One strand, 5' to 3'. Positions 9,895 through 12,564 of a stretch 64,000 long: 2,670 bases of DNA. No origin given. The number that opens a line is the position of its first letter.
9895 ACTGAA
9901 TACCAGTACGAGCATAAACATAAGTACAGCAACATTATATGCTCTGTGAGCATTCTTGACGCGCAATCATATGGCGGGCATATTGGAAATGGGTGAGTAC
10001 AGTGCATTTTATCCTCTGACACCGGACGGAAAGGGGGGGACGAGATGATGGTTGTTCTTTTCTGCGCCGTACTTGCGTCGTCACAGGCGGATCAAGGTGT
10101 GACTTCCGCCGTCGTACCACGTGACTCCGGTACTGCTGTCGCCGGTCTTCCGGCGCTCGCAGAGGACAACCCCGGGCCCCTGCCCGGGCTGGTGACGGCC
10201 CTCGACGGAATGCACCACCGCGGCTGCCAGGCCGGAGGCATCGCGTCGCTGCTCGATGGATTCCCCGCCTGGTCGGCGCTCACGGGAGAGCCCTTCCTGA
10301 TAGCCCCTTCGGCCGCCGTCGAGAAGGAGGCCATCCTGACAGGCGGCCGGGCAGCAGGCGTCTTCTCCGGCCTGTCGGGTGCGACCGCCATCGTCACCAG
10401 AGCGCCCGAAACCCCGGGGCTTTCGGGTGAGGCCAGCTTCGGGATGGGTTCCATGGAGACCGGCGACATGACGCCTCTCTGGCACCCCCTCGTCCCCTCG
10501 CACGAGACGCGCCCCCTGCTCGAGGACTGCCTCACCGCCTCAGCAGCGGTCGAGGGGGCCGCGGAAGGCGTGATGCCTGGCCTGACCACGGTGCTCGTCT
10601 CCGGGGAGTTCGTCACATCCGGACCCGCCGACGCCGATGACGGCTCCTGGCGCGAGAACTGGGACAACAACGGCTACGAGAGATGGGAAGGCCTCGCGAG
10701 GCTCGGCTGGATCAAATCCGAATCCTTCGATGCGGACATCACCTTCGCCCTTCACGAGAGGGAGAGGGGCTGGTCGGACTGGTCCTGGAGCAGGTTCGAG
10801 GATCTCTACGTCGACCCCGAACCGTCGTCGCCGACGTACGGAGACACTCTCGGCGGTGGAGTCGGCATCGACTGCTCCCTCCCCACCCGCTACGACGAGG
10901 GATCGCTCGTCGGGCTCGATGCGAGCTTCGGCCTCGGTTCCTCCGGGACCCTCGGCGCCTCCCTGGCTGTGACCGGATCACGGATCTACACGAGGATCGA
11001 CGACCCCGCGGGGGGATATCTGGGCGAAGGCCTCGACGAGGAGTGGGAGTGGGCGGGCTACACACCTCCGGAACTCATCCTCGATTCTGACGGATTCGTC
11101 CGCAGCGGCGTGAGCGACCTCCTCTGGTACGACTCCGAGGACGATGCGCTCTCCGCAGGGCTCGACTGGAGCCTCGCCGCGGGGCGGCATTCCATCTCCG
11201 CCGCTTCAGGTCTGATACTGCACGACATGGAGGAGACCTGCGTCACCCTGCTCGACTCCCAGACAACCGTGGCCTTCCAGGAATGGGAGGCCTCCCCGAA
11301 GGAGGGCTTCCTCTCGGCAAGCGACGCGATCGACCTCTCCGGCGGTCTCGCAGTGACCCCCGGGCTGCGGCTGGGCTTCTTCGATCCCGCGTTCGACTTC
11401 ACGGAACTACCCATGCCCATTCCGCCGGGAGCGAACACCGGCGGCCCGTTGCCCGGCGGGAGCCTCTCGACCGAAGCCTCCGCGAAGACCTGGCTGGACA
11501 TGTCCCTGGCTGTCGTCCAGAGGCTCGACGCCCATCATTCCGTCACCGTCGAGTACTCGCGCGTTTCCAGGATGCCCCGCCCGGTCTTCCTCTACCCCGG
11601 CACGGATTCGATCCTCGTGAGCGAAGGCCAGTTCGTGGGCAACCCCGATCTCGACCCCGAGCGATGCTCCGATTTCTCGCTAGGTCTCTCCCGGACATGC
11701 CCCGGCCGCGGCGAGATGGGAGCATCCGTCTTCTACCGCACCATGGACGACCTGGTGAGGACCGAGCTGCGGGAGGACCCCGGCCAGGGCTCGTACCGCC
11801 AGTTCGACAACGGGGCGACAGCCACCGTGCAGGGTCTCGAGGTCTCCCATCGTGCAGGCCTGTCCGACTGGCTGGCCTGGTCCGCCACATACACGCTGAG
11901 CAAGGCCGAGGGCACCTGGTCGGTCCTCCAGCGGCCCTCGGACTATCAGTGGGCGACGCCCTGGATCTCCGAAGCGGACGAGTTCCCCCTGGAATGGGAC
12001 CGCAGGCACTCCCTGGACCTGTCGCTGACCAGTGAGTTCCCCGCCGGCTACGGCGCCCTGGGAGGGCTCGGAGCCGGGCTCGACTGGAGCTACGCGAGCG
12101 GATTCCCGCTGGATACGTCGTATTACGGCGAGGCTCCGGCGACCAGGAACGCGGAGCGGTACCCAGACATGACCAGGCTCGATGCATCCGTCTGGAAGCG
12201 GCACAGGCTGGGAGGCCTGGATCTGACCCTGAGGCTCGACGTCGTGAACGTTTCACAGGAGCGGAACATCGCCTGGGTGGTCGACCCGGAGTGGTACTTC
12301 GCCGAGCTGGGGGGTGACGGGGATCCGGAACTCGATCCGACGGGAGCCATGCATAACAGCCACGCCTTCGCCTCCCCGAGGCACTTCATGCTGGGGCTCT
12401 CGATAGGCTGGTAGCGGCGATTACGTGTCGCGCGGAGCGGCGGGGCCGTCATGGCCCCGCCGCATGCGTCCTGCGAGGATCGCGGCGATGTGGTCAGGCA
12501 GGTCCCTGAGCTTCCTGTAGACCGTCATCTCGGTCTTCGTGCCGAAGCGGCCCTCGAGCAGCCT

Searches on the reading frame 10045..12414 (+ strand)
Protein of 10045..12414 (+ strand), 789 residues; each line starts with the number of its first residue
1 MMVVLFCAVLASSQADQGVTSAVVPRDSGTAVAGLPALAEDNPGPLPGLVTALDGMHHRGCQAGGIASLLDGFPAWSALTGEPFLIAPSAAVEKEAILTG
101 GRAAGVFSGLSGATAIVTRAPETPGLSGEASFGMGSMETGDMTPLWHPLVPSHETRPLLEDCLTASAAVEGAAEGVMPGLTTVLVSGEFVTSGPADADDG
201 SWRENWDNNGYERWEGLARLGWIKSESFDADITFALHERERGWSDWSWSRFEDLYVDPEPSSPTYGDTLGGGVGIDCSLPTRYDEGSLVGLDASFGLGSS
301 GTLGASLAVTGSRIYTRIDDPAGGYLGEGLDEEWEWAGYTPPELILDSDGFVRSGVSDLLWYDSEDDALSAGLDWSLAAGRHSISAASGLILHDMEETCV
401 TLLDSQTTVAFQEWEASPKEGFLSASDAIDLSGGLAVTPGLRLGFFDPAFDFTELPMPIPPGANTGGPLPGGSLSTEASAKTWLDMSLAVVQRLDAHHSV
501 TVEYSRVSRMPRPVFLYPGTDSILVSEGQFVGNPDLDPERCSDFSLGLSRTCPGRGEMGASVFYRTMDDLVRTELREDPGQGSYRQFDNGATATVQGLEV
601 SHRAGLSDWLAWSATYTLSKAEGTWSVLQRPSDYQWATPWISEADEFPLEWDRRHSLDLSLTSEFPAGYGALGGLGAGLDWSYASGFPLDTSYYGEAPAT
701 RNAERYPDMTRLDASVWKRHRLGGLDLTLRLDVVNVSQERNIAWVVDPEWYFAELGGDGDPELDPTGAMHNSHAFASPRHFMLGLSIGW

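Call 12: search_protein_families(library=ncbifam, proteins=[window:10045-12414:+], max_evalue=0.00001)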
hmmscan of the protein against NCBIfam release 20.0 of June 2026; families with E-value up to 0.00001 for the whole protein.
window:10045-12414:+ (789 aa): 0 families

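Call 56: search_protein_families(library=pfam, proteins=[window:10045-12411:+], max_evalue=0.001)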
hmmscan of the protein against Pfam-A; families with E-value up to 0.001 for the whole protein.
window:10045-12411:+ (789 aa): 3 families
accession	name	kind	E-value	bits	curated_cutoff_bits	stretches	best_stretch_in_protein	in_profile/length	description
PF00593.30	TonB_dep_Rec_b-barrel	-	1.6e-15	58.3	27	1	284-736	58-436/436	TonB dependent receptor-like, beta-barrel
PF14905.12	OMP_b-brl_3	-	1.6e-07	31.2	27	1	488-664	163-337/408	Outer membrane protein beta-barrel family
PF25183.1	OMP_b-brl_4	-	3.7e-07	29.4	30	1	575-689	585-713/838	Outer membrane beta barrel domain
